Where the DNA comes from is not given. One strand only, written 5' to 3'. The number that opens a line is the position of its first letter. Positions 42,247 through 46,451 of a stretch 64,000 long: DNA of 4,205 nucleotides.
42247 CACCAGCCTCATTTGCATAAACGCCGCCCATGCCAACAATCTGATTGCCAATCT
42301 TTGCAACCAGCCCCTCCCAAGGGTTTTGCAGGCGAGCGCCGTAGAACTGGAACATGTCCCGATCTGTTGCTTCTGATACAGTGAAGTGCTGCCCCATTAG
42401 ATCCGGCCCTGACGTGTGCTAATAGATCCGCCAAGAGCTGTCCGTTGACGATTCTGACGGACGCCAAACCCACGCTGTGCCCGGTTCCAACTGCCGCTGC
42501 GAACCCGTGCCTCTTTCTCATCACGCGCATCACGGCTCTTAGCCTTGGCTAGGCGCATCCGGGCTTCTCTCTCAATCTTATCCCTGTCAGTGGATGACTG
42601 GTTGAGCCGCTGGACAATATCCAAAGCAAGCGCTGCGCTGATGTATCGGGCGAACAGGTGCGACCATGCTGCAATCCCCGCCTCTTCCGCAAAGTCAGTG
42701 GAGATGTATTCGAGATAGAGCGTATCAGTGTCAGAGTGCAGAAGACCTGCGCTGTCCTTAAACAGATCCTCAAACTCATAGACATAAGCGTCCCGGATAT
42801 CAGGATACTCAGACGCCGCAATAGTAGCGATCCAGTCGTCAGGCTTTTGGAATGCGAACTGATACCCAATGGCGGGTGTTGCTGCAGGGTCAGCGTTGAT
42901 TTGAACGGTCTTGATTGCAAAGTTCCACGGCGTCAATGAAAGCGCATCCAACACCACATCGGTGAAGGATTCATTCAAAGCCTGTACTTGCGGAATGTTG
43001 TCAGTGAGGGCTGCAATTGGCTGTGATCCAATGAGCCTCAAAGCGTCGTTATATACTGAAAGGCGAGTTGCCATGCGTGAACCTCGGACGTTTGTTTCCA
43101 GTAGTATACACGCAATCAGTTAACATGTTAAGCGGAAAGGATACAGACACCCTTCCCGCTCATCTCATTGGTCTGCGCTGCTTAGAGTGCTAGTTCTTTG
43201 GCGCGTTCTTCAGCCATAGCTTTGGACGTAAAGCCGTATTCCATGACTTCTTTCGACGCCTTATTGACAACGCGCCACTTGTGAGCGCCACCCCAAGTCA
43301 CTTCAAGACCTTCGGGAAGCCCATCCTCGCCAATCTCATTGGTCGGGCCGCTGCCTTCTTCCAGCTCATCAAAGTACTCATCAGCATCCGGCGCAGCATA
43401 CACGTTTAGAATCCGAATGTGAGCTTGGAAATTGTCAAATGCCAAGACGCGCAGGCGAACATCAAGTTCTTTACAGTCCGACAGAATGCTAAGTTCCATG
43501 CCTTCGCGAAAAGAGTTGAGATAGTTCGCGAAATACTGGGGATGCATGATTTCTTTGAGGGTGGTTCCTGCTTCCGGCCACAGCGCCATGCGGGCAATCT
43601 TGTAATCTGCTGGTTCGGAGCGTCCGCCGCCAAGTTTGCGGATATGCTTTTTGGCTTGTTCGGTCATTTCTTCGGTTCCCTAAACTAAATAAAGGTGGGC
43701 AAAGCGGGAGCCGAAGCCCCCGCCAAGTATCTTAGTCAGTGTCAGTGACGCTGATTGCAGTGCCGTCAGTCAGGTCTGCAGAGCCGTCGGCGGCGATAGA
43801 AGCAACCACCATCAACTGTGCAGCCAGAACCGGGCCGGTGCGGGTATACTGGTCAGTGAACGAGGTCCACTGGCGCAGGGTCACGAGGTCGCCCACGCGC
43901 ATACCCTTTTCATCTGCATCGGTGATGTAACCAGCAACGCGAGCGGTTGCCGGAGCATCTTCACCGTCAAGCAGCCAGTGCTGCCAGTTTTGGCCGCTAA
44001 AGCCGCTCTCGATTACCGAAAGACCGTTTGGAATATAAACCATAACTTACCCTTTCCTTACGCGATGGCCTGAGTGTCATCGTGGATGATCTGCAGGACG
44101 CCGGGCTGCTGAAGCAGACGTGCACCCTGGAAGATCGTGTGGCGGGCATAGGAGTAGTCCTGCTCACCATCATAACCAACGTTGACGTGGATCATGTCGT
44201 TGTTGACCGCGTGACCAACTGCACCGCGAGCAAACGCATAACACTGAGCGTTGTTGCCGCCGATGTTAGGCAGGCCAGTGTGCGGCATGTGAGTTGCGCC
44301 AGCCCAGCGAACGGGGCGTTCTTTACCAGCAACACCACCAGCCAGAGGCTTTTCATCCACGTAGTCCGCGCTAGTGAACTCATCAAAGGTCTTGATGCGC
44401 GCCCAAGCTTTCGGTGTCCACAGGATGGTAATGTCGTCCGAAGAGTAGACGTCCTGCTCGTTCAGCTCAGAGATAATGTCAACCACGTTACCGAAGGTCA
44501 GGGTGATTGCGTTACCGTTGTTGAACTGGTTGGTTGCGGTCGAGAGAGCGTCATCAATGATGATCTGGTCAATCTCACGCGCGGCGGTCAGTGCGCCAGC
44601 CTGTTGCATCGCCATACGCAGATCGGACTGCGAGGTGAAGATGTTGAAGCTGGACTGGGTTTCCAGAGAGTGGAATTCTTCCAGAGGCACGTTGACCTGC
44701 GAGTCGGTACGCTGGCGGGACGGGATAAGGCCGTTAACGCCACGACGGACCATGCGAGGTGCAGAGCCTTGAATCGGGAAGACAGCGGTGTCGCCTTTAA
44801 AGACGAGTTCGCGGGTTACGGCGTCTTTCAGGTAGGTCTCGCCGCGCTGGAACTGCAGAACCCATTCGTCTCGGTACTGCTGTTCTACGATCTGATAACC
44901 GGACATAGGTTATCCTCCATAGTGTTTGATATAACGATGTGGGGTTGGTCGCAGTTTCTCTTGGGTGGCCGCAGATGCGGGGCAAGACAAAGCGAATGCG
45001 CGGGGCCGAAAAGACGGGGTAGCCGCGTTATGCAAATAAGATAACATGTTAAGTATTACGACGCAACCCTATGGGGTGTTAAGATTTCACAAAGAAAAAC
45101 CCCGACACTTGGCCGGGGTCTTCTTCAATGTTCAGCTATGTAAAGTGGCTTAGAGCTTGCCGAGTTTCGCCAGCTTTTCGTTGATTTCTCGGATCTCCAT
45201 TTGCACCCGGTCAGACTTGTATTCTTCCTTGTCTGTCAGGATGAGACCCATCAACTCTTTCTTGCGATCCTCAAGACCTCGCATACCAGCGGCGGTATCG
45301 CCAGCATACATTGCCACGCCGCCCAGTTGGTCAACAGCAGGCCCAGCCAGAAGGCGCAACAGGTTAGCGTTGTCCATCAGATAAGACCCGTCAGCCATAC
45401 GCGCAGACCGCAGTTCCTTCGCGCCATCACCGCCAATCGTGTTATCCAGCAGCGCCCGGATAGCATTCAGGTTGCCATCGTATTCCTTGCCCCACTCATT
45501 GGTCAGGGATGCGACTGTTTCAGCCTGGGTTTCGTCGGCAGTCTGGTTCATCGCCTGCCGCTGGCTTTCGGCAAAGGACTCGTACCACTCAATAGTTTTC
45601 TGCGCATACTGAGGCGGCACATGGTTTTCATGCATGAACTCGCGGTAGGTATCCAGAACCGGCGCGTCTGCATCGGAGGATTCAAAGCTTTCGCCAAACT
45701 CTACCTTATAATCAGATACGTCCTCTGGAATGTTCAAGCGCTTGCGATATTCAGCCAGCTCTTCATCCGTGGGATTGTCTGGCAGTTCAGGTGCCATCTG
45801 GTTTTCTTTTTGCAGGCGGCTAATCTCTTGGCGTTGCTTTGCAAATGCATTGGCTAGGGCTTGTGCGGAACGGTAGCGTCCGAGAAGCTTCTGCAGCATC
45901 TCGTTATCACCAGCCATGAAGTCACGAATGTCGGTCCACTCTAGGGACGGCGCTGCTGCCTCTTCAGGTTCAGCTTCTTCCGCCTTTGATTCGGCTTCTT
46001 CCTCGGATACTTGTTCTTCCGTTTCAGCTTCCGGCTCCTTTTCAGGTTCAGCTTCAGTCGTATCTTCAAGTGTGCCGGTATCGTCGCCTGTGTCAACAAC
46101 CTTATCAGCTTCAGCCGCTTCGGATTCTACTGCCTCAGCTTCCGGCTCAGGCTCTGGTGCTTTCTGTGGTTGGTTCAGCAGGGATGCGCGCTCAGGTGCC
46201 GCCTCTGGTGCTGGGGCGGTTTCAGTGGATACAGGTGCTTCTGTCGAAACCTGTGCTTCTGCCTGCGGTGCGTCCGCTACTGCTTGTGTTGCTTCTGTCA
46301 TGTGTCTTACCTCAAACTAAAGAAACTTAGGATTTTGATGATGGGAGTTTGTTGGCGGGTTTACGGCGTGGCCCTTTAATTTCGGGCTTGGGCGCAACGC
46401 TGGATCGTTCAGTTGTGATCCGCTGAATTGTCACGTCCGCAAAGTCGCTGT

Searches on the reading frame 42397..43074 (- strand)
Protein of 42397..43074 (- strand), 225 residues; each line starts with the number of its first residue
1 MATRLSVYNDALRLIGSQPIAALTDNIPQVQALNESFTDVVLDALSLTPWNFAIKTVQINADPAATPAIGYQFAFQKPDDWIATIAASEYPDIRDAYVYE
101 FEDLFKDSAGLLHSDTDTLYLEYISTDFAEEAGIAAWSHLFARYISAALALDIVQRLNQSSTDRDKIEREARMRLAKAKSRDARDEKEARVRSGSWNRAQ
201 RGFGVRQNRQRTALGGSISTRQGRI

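Call 107: search_protein_families(library=phrogs, proteins=[window:42397-43074:-], max_evalue=0.001)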
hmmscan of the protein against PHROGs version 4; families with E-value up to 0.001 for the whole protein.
window:42397-43074:- (225 aa): 3 families
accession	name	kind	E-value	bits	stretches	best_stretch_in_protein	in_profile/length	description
phrog_394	-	tail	1.3e-33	117.1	1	1-200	1-188/190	tail protein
phrog_9239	-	tail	3.7e-11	43.1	1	1-207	1-194/741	tail tubular protein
phrog_446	-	tail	0.00023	21.9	0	1-63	9-71/213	tail protein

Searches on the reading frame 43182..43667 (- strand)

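Call 107: search_protein_families(library=phrogs, proteins=[window:43182-43667:-], max_evalue=0.001)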
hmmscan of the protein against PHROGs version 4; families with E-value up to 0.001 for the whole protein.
window:43182-43667:- (161 aa): 1 family
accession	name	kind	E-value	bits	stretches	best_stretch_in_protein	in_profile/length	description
phrog_26742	-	unknown function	1.3e-20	74.8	1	11-157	2-136/144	-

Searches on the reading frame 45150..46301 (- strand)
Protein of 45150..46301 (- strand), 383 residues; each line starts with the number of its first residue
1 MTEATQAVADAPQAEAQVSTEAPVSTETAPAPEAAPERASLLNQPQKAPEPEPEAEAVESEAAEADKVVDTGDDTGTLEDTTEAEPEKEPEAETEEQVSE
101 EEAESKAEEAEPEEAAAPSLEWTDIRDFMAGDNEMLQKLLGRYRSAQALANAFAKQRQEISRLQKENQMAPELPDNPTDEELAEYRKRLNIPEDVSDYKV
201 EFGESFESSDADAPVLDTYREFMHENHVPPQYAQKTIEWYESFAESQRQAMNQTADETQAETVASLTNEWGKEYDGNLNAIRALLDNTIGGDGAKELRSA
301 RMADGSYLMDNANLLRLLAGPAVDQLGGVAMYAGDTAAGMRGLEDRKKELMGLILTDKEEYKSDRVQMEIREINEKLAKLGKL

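Call 10: search_dna_similar(query=window:45150-46301:-, collection=phages, mode=protein, max_evalue=0.001, max_rows=15)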
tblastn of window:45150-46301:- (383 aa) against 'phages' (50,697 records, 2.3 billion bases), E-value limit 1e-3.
Records with a match: 4; places in all: 4; records where one place covers at least 80% of the query: 0.
Best place of each record, by identity: <60% 4.
By first word of the organism name: Pelagibacter 4.
By host as written in the record: Candidatus Pelagibacter sp. HTCC1062 2; Candidatus Pelagibacter sp. HTCC7211 1; Candidatus Pelagibacter ubique HTCC1062 1.
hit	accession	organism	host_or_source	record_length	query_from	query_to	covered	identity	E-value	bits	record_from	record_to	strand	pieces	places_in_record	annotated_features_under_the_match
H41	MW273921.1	Pelagibacter phage HTVC028P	Candidatus Pelagibacter sp. HTCC1062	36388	178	350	45%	26.6%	1e-6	57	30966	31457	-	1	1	putative capsid assembly protein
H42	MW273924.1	Pelagibacter phage HTVC100P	Candidatus Pelagibacter sp. HTCC7211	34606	151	322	45%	25.4%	8e-6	54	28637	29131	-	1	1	putative capsid assembly protein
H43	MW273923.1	Pelagibacter phage HTVC035P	Candidatus Pelagibacter sp. HTCC1062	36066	151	319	44%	25.3%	8e-6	54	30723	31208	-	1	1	putative capsid assembly protein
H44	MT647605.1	Pelagibacter phage Lederberg EXVC029P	Candidatus Pelagibacter ubique HTCC1062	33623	151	319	44%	24.7%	9e-5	50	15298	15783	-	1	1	putative protease/ capsid assembly protein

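Call 107: search_protein_families(library=phrogs, proteins=[window:45150-46301:-], max_evalue=0.001)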
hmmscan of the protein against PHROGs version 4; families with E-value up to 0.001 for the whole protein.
window:45150-46301:- (383 aa): 1 family
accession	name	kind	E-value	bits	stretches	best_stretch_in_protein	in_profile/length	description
phrog_3742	-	unknown function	6.5e-23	83.1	1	92-351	12-257/287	-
